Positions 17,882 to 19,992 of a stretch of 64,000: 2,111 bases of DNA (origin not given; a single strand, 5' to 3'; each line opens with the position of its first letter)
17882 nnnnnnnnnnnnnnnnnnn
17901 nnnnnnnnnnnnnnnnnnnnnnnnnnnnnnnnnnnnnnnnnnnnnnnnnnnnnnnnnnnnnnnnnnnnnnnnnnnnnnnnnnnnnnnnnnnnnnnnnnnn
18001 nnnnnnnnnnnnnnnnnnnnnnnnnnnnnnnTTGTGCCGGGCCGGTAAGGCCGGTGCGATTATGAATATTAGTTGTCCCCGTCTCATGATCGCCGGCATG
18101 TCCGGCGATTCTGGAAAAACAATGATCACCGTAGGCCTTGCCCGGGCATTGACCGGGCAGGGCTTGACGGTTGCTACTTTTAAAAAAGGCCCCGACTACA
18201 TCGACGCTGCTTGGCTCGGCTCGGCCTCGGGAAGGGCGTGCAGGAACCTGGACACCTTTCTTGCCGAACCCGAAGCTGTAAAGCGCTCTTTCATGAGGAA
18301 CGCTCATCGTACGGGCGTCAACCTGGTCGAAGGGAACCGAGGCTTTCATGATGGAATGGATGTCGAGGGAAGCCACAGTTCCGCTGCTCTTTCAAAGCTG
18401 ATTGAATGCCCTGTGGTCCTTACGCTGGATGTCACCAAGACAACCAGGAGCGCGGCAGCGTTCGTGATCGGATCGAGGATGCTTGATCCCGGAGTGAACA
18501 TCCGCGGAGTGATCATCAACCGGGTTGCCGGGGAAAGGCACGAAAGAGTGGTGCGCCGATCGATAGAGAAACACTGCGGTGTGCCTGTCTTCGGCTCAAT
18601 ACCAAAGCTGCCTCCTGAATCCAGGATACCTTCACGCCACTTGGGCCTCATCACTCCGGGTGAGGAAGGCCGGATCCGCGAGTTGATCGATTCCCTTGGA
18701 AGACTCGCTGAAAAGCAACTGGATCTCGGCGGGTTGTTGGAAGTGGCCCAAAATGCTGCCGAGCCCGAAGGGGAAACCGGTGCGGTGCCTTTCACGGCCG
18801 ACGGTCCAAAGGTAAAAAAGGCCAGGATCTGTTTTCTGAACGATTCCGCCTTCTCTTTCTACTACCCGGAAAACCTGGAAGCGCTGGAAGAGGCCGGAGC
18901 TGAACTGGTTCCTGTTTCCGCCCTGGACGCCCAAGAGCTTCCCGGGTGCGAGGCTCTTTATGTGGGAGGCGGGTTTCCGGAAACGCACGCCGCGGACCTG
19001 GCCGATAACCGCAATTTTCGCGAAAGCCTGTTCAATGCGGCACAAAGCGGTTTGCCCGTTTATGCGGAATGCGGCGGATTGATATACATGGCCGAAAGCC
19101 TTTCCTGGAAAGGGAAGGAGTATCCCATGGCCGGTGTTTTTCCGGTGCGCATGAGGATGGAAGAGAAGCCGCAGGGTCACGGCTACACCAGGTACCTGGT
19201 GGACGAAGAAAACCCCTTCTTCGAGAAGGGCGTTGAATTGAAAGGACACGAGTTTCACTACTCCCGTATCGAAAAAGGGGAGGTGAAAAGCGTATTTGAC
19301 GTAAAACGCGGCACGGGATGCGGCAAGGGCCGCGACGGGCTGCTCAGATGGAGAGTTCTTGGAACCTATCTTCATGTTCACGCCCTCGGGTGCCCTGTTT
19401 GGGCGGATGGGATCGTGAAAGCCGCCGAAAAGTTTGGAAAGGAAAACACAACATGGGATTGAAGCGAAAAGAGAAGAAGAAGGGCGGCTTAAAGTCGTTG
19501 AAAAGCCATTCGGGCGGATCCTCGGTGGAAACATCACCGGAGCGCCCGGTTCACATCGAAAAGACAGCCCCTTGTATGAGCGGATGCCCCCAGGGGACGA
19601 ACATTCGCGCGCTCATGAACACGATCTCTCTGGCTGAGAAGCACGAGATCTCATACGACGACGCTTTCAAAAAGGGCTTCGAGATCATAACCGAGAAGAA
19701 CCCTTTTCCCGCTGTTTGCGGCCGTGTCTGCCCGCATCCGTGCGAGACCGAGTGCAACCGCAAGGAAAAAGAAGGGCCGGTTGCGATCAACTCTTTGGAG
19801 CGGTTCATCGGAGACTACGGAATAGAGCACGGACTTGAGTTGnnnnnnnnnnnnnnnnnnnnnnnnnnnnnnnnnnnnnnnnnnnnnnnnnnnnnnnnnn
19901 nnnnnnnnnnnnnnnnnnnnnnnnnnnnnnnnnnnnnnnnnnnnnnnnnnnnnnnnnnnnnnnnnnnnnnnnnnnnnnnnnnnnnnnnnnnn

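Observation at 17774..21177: DsrL-like NAD(P)H oxidoreductase encoded next to a reductive-type dsrABD-N cluster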

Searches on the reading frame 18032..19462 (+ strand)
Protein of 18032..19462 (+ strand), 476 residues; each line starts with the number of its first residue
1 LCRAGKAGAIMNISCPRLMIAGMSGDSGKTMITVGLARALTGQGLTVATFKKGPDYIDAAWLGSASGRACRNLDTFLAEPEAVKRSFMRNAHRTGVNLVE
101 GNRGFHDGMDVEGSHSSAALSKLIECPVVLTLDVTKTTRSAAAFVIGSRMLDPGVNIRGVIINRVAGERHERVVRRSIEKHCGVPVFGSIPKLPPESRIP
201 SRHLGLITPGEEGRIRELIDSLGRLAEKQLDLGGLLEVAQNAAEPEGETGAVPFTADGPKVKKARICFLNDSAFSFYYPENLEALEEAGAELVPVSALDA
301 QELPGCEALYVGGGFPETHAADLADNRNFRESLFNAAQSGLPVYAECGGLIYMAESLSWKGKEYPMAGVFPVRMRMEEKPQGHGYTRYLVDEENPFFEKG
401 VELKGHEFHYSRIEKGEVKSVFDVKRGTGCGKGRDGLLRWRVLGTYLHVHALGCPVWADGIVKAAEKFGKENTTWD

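Call 5: search_protein_families(library=pfam, proteins=[window:18032-19462:+])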
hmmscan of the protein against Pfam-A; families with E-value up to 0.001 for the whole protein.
window:18032-19462:+ (476 aa): 4 families
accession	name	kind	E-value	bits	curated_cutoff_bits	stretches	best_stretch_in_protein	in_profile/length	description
PF07685.20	GATase_3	-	1.9e-39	135.7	27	1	265-452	1-192/196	CobB/CobQ-like glutamine amidotransferase domain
PF01656.29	CbiA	-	3.6e-20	72.6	25.4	1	18-204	1-123/125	CobQ/CobB/MinD/ParA nucleotide binding domain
PF13500.12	AAA_26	-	6.8e-14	52.6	27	1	91-194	96-192/198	AAA domain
PF01174.25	SNO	-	2.7e-05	24.6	27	1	280-360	10-88/188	SNO glutamine amidotransferase family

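Call 6: search_protein_families(library=ncbifam, proteins=[window:18032-19462:+], max_evalue=0.01)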
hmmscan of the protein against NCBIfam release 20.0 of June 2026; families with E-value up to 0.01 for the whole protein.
window:18032-19462:+ (476 aa): 10 families
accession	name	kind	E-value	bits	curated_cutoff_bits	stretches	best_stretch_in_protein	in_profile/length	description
TIGR00379.1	cobB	subfamily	4.8e-128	427.9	261.4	1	17-467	1-449/449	cobyrinic/hydrogenobyrinic acid a,c-diamide synthase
NF002204.1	PRK01077.1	equivalog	5.6e-127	424.1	254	1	15-450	1-419/420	cobyrinic acid a,c-diamide synthase CobB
NF033195.1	F430_CfbB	exception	2.3e-118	395.9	560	1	17-461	1-449/451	Ni-sirohydrochlorin a,c-diamide synthase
NF053748.1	bifunc_CobBC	exception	6.5e-95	319.1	950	1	16-471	2-449/797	bifunctional hydrogenobyrinic acid a,c-diamide synthase/histidinol phosphate aminotransferase CobBC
NF010471.0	PRK13896.1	equivalog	1.1e-77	261.9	693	1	18-451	4-421/433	cobyrinic acid a,c-diamide synthase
NF001989.1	PRK00784.1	equivalog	1.1e-13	50.6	273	2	17-51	2-36/480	cobyric acid synthase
TIGR00313.1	cobQ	equivalog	8.4e-11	41.4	309.9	1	18-52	1-35/477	cobyric acid synthase CobQ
NF004921.0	PRK06278.1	equivalog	3.4e-06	26.2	354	1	16-58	240-279/482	cobyrinic acid a,c-diamide synthase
TIGR03800.1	PLP_synth_Pdx2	equivalog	7.4e-05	22.7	105.55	1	279-358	12-88/184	pyridoxal 5'-phosphate synthase glutaminase subunit PdxT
TIGR01969.1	minD_arch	subfamily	0.0074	15.5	201.75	0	154-194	159-198/251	cell division ATPase MinD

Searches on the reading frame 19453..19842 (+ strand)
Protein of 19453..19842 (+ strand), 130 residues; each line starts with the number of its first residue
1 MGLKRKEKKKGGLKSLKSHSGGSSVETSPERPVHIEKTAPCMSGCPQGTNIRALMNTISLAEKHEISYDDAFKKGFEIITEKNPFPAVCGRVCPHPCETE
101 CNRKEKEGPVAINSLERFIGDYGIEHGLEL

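Call 65: search_protein_families(library=pfam, proteins=[window:19453-19842:+], max_evalue=1)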
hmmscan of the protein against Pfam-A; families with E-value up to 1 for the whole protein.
seq(130 aa): 1 family
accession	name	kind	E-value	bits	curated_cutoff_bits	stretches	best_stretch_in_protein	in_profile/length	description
PF14691.11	Fer4_20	-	2.3e-19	69.7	25.8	1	37-126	28-111/113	Dihydroprymidine dehydrogenase domain II, 4Fe-4S cluster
